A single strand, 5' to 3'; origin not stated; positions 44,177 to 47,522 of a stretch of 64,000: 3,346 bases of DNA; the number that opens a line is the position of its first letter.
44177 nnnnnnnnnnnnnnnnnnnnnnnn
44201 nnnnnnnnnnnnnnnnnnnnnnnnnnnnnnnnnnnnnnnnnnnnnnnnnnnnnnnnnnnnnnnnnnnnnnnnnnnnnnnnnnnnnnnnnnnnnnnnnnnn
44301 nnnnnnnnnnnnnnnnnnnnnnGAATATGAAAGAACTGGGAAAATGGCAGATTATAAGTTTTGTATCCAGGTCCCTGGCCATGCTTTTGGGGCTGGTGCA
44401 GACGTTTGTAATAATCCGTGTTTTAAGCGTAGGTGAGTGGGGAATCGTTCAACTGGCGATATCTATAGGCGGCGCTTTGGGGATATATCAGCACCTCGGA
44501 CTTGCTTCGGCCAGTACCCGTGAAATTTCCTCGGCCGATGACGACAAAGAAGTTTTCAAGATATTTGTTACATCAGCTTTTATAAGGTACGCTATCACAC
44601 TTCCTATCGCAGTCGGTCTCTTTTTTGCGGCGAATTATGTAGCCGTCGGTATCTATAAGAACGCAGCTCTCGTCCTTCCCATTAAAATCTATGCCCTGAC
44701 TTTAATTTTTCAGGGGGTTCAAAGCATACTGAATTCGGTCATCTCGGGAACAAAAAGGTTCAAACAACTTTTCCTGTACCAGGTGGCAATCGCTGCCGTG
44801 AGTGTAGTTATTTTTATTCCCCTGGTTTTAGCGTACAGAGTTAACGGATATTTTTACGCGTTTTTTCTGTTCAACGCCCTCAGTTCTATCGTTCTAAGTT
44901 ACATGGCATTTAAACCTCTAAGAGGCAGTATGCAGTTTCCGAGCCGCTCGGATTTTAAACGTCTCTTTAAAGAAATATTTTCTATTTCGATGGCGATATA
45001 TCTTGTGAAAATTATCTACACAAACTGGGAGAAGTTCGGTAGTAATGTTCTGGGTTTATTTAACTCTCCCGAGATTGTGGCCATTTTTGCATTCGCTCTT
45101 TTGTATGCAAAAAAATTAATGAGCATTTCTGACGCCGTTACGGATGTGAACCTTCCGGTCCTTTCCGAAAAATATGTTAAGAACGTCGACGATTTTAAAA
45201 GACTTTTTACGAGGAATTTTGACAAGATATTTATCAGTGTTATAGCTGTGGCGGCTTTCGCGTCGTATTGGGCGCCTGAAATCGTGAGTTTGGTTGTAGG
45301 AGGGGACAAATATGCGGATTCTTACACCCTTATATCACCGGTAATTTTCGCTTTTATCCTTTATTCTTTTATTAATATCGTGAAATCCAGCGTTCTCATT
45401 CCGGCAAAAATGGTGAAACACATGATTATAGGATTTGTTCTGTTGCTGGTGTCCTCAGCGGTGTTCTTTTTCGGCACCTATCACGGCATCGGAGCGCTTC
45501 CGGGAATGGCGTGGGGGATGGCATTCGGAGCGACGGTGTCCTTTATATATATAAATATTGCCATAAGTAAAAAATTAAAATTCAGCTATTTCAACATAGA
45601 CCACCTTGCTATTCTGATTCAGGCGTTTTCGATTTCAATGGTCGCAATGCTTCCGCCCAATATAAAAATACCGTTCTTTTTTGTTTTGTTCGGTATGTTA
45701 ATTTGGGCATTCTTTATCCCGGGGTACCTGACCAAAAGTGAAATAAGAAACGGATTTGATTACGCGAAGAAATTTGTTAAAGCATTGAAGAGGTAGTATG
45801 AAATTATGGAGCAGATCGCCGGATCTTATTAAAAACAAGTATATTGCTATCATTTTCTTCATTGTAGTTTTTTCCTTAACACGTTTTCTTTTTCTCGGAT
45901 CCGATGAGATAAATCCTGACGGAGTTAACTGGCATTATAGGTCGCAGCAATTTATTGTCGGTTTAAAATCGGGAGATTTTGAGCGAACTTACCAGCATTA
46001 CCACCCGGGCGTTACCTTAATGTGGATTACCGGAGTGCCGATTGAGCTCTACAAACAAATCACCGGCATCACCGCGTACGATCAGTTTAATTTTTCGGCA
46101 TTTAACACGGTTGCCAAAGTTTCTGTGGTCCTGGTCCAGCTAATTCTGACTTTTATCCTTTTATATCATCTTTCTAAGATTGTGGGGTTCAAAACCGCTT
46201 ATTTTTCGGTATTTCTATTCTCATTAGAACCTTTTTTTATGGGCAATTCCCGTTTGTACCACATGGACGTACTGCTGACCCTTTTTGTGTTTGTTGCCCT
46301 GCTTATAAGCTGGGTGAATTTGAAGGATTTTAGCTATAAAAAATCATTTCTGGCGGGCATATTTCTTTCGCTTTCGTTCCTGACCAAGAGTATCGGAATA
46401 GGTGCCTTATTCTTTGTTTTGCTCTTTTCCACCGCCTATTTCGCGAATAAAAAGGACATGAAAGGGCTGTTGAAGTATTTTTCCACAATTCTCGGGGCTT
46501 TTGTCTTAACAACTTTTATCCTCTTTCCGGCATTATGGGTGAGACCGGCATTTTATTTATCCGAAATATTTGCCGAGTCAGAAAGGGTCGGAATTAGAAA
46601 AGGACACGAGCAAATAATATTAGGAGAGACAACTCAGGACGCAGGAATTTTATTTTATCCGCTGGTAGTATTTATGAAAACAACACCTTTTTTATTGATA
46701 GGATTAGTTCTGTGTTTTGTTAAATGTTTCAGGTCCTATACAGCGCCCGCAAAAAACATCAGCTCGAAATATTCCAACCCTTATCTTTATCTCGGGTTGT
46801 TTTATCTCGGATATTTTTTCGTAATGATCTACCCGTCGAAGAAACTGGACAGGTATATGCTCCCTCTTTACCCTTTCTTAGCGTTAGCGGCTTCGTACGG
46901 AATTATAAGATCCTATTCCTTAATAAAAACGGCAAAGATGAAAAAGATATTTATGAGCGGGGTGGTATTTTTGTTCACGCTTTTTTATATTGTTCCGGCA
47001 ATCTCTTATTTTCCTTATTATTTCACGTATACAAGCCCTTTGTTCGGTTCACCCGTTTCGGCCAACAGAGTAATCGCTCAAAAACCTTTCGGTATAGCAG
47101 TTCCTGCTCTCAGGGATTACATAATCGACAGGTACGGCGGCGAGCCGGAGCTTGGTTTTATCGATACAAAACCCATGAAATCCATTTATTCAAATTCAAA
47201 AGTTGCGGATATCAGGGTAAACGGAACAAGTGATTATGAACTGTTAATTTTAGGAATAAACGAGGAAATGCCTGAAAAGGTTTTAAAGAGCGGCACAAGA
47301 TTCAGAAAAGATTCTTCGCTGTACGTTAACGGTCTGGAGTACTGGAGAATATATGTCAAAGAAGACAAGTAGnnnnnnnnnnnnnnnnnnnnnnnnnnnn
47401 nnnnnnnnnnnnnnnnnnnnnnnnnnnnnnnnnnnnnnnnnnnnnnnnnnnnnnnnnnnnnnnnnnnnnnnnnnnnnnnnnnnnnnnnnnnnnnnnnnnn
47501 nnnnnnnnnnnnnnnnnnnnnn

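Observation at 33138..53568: Exceptionally dense lipid-linked glycosylation system: three DPM1-like GT2, four ArnT/PMT-like GT-C, a DUF2079-like GT-C candidate, two Wzx flippases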

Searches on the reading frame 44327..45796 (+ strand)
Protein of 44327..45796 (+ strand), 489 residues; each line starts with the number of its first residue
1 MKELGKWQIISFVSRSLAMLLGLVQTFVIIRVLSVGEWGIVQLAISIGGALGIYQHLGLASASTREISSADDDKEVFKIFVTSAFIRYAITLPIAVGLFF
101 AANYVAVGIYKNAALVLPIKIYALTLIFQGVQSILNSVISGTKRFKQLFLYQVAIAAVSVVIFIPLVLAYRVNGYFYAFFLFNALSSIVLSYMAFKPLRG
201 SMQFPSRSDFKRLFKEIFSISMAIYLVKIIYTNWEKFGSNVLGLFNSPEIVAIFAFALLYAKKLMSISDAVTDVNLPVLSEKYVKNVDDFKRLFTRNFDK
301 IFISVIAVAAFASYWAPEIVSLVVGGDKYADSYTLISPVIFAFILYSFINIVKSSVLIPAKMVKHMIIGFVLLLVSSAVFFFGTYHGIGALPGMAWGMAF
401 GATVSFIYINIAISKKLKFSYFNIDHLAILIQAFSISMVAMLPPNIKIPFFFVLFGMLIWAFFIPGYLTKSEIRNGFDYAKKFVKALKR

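Call 3: search_protein_families(library=pfam, proteins=[window:44327-45796:+], max_evalue=0.01)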
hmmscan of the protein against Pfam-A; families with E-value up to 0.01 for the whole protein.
window:44327-45796:+ (489 aa): 2 families
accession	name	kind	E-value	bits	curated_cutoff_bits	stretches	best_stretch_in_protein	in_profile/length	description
PF13440.11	Polysacc_synt_3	-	1.4e-17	64.3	23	1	29-331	2-290/293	Polysaccharide biosynthesis protein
PF01943.22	Polysacc_synt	-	2.8e-17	63.5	28.2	1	9-281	6-272/274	Polysaccharide biosynthesis protein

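Call 12: search_protein_families(library=ncbifam, proteins=[window:44327-45796:+], max_evalue=0.001)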
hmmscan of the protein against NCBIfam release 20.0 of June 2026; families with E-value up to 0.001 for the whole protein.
window:44327-45796:+ (489 aa): 1 family
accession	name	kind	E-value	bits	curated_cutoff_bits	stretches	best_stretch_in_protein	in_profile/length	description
TIGR02900.1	spore_V_B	equivalog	0.00015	20.6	372.3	1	13-233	10-243/488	stage V sporulation protein B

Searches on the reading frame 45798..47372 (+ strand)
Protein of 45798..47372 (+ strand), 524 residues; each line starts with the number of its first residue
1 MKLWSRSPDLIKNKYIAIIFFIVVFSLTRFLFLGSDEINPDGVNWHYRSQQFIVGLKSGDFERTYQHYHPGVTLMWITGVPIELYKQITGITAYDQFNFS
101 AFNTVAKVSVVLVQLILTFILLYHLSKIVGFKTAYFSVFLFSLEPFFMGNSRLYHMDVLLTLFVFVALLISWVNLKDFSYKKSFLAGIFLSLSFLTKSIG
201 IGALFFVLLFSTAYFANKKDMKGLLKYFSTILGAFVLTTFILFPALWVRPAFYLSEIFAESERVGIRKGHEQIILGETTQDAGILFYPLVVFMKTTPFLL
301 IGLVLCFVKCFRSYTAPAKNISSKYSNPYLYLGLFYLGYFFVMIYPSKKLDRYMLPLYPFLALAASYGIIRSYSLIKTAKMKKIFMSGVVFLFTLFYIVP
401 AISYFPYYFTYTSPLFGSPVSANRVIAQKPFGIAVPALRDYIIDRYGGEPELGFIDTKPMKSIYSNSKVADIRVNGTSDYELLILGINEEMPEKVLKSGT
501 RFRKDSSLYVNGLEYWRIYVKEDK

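Call 4: search_protein_families(library=pfam, proteins=[window:45798-47372:+], max_evalue=0.01)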
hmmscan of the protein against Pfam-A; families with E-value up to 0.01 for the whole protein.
window:45798-47372:+ (524 aa): 2 families
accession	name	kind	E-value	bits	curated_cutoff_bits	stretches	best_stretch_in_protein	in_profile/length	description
PF13231.12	PMT_2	-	4.3e-06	27.5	26.1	1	110-239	24-151/160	Dolichyl-phosphate-mannose-protein mannosyltransferase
PF02366.24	PMT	-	0.00055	20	22.7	1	114-253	92-238/245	Dolichyl-phosphate-mannose-protein mannosyltransferase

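Call 12: search_protein_families(library=ncbifam, proteins=[window:45798-47372:+], max_evalue=0.001)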
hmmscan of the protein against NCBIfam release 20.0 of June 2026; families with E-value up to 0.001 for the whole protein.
window:45798-47372:+ (524 aa): 0 families
